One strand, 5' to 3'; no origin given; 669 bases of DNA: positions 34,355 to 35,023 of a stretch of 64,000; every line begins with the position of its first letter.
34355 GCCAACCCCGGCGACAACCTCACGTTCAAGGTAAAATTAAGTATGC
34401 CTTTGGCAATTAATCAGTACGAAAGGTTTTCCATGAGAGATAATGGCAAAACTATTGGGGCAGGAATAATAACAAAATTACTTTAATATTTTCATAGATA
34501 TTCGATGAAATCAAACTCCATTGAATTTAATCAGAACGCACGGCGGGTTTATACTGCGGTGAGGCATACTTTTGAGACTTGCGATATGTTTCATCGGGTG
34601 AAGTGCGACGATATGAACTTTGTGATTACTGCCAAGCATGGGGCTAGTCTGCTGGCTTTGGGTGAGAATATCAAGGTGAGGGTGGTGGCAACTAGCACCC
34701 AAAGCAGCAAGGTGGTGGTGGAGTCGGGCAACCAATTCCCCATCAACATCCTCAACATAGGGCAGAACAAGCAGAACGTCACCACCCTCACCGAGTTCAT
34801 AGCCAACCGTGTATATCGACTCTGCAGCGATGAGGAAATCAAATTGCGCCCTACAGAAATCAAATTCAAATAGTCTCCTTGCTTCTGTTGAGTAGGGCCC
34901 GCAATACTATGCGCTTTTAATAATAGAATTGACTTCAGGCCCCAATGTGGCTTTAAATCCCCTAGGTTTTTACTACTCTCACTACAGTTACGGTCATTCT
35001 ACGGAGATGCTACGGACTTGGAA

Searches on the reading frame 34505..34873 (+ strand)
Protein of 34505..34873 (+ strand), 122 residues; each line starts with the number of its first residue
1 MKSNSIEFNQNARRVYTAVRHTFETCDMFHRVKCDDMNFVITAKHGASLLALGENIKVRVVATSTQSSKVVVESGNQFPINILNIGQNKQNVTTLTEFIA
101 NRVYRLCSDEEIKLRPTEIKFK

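Call 3: search_protein_families(library=pfam, proteins=[window:34505-34873:+], max_evalue=0.01)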
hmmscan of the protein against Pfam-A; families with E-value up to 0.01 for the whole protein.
window:34505-34873:+ (122 aa): 0 families

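Call 4: search_protein_families(library=padloc, proteins=[window:34505-34873:+], max_evalue=0.01)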
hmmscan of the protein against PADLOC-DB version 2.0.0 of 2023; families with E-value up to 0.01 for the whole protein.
window:34505-34873:+ (122 aa): 0 families

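Call 9: search_protein_families(library=ncbifam, proteins=[window:34505-34873:+], max_evalue=0.01)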
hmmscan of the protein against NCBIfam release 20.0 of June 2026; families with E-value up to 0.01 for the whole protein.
window:34505-34873:+ (122 aa): 0 families

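Call 61: find_homologous_proteins(query=window:34505-34870:+, max_evalue=0.001)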
Query window:34505-34870:+ (122 aa): 92 proteins with E <= 0.001 among 100 candidates.
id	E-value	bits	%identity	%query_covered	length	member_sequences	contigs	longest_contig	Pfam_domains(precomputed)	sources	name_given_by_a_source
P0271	5.3e-70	250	96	100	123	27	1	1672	-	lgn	-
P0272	6.9e-63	227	87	100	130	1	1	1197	-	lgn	-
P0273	1.8e-60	219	80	100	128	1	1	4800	-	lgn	-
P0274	2.5e-60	219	82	100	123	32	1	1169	-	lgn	-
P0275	3.2e-60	219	83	100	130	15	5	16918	-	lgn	-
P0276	1.2e-59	217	84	100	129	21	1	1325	-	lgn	-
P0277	2.2e-59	216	83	100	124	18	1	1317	-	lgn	-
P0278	1.6e-53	197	80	93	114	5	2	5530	-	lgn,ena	-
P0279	1.0e-52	194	73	100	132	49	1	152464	-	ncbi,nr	ncbi:MAG: hypothetical protein K5867_09460 [Bacteroidales bacterium]|nr:hypothetical protein [Bacter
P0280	4.5e-51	189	84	85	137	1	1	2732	-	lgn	-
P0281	2.5e-50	187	73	98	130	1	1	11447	-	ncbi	-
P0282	2.4e-49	184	75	100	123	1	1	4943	-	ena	-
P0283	8.8e-49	182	74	100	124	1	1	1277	-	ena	-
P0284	8.5e-48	179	73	100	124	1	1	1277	-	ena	-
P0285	3.9e-46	173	68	93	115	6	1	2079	-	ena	-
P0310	9.6e-35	137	54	95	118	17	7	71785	-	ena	-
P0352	3.9e-29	119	50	94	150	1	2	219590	-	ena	-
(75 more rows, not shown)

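Call 62: find_encoding_contigs(protein=P0279, flank=8000, max_places=3)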
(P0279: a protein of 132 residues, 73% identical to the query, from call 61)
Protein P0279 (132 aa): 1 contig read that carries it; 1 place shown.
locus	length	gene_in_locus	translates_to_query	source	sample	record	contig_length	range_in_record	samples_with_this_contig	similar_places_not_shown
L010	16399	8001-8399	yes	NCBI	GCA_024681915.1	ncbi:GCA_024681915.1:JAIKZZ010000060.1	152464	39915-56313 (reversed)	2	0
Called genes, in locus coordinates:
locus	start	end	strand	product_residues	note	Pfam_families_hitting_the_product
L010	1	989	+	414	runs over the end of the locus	-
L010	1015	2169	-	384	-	PF13173:AAA_14 (faint), PF01637:ATPase_2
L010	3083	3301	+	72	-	PF19637:DUF6140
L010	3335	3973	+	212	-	PF12787:EcsC (weak)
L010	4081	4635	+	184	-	-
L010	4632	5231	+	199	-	PF00009:GTP_EFTU (faint), PF03193:RsgA_GTPase (weak), PF01926:MMR_HSR1, PF02421:FeoB_N (faint), PF04548:AIG1 (weak), PF08477:Roc (faint)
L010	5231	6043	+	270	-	PF03193:RsgA_GTPase (faint), PF05049:IIGP (faint), PF00009:GTP_EFTU (faint), PF00350:Dynamin_N (faint), PF01926:MMR_HSR1, PF02421:FeoB_N, PF04548:AIG1, PF04670:Gtr1_RagA, +1 more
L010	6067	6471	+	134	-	-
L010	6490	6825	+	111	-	-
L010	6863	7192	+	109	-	-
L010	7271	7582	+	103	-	-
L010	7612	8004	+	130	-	-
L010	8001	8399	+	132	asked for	-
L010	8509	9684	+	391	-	PF08238:Sel1 (weak)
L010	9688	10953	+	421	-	-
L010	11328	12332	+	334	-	PF00814:TsaD, PF22521:HypF_C_2 (weak)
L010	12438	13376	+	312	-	PF11751:PorP_SprF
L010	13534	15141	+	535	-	-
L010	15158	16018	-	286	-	PF00929:RNase_T, PF20600:ExoX-like_C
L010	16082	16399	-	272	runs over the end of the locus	PF00793:DAHP_synth_1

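Call 63: find_encoding_contigs(protein=P0310, flank=8000, max_places=4)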
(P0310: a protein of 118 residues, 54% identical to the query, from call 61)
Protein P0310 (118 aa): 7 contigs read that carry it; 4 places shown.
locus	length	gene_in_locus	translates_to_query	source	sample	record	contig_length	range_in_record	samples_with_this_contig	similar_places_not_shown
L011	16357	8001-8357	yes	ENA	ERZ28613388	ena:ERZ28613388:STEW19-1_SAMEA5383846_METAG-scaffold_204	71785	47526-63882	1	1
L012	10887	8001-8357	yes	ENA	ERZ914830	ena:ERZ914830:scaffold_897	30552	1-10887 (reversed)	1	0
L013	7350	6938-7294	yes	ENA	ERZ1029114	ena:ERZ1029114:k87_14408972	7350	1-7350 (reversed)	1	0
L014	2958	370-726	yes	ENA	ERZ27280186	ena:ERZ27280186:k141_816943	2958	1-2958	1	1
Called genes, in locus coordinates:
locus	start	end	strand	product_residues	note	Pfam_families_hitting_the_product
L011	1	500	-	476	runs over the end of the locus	PF01637:ATPase_2, PF13191:AAA_16 (faint), PF13173:AAA_14 (weak)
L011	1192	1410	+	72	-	PF19637:DUF6140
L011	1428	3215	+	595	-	PF00009:GTP_EFTU (weak), PF00350:Dynamin_N, PF01926:MMR_HSR1, PF10662:PduV-EutP (faint)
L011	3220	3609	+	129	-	PF15294:Leu_zip (faint), PF05377:FlaC_arch (faint)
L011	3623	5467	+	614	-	PF00261:Tropomyosin (weak), PF00009:GTP_EFTU (weak), PF00350:Dynamin_N, PF01926:MMR_HSR1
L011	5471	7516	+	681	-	PF00009:GTP_EFTU (faint), PF00350:Dynamin_N, PF01926:MMR_HSR1 (faint)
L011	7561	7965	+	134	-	-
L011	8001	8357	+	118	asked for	-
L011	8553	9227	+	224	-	PF03796:DnaB_C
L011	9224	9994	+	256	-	PF20194:DUF6557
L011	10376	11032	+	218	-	PF01155:HypA (faint), PF09723:Zn_ribbon_8 (faint)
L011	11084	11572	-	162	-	PF00293:NUDIX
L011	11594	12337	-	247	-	PF12697:Abhydrolase_6 (weak)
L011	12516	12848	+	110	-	-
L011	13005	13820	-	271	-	-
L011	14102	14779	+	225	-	PF03167:UDG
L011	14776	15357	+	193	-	PF01725:Ham1p_like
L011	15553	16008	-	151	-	PF20935:DUF6847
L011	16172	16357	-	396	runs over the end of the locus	PF02661:Fic, PF21247:Fic-like_C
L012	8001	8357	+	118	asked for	-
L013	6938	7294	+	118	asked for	-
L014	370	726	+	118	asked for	-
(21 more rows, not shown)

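Call 64: find_encoding_contigs(protein=P0352, flank=8000, max_places=3)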
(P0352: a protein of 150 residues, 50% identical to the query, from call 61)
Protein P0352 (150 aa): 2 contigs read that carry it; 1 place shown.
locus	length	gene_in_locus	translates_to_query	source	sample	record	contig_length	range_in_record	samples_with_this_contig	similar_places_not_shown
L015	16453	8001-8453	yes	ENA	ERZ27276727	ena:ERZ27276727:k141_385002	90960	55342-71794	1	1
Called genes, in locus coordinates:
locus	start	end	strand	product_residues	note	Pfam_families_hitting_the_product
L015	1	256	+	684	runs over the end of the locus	PF03571:Peptidase_M49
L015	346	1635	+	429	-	-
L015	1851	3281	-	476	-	PF01637:ATPase_2, PF13191:AAA_16 (faint), PF13173:AAA_14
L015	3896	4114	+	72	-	PF19637:DUF6140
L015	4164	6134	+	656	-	-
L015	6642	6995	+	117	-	-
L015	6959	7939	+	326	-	PF12395:DUF3658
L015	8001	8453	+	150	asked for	-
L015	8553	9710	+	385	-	PF13401:AAA_22 (faint), PF13173:AAA_14, PF13635:DUF4143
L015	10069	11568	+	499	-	PF20094:GWxTD_dom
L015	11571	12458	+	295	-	PF03279:Lip_A_acyltrans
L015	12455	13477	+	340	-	PF00535:Glycos_transf_2, PF10111:Glyco_tranf_2_2 (weak), PF13641:Glyco_tranf_2_3, PF13632:Glyco_trans_2_3 (weak)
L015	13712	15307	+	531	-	PF07719:TPR_2 (faint), PF13181:TPR_8 (faint), PF13424:TPR_12 (weak)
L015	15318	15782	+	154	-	PF11589:DUF3244 (weak)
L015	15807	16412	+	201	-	-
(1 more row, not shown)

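Call 67: search_protein_families(library=phrogs, proteins=[window:34505-34873:+], max_evalue=0.01)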
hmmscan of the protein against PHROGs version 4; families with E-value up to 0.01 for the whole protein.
window:34505-34873:+ (122 aa): 1 family
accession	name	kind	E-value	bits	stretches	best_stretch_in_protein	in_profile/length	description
phrog_19323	-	unknown function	0.00098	20.1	1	34-116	37-119/137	-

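Call 75: predict_structure(alignment_id=A6)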
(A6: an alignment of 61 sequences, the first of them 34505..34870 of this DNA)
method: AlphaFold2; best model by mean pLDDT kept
length: 122 residues; sequences in the alignment: 61
mean_pLDDT: 72.6   pTM: 0.69
mean pLDDT of the five models: 72.6, 71.2, 71.0, 68.4, 67.3
residues with pLDDT >= 90: 38; 70-90: 39; 50-70: 13; < 50: 32
segments of 3 or more residues with pLDDT < 50: 48-51, 77-91, 110-122
pLDDT, mean of each block of 10 residues (from residue 1): 85 92 82 93 67 77 94 65 42 69 72 40 44
secondary structure, 60 per line:
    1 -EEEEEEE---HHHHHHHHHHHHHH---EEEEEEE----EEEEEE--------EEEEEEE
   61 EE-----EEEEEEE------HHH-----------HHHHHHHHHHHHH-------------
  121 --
elements in order: E2-8 H12-25 E29-35 E40-45 E54-62 E68-74 H95-107

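Call 78: fold_search(model_id=the predicted structure, library=pdb)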
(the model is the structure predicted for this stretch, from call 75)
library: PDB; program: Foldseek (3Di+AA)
matches with E <= 10: 1136; with E <= 0.001: 7
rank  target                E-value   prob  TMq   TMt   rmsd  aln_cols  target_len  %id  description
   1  4xrw                  4.1e-04  1.00  0.48  0.20   4.4       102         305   14  Crystal structure of the di-domain ARO/CYC BexL from the BE-7585A biosynthetic pathway (released 2015-12-02)
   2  3osm                  4.4e-04  1.00  0.59  0.61   4.6       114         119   15  Structure of the Kinase Associated Domain-1 (KA1) from Kcc4p (released 2010-12-22)
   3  6z82                  8.6e-04  1.00  0.50  0.40   7.2       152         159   12  Thalictrum flavumn Norcoclaurine synthase point mutant in complex with a transition state analoge (released 2020-12-02)
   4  3tfz_B                9.1e-04  1.00  0.46  0.35   4.6       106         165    8  Crystal structure of Zhui aromatase/cyclase from Streptomcyes sp. R1128 (released 2011-09-14)
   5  2vq5_A                9.7e-04  1.00  0.50  0.37   7.2       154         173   11  X-ray structure of Norcoclaurine synthase from Thalictrum flavum in complex with dopamine and hydroxybenzaldehyde (released 2008-08-05)
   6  3w9k                  9.7e-04  0.97  0.33  0.31   6.6       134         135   13  Crystal structure of thermoacidophile-specific protein STK_08120 complexed with myristic acid (released 2013-07-17)
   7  2ejx                  9.7e-04  0.97  0.33  0.31   6.7       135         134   13  Crystal structure of the hypothetical protein STK_08120 from Sulfolobus tokodaii (released 2008-03-25)
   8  4xrt_A                1.1e-03  1.00  0.58  0.26   5.8       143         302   10  Crystal structure of the di-domain ARO/CYC StfQ from the steffimycin biosynthetic pathway (released 2015-12-02)
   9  1vjh_A                1.2e-03  1.00  0.55  0.55   6.2       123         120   10  Crystal structure of gene product of At1g24000 from Arabidopsis thaliana (released 2004-03-16)
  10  8ho2_A                1.2e-03  0.99  0.37  0.30   7.5       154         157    8  crystal structure of Norcoclaurine synthase from Chinese lotus (Nelumbo nucicera) (released 2023-12-06)
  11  5n8q_C                1.3e-03  1.00  0.54  0.43   6.8       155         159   10  Structure of truncated Norcoclaurine Synthase from Thalictrum flavum (released 2017-09-27)
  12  4a84                  1.4e-03  1.00  0.52  0.41   7.1       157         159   11  Crystal Structure of Major Birch Pollen Allergen Bet v 1 a F30V mutant in complex with deoxycholate. (released 2012-05-30)
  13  3tfz_E                1.6e-03  1.00  0.45  0.35  10.7       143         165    8  Crystal structure of Zhui aromatase/cyclase from Streptomcyes sp. R1128 (released 2011-09-14)
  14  2le1_MODEL_1_A        1.6e-03  1.00  0.43  0.36   8.5       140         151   11  Solution NMR Structure of Tfu_2981 from Thermobifida fusca, Northeast Structural Genomics Consortium Target Tf (released 2011-06-29)
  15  6rp3                  1.7e-03  1.00  0.44  0.35   7.2       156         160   12  Truncated Norcoclaurine synthase with reaction intermediate mimic (released 2019-10-09)
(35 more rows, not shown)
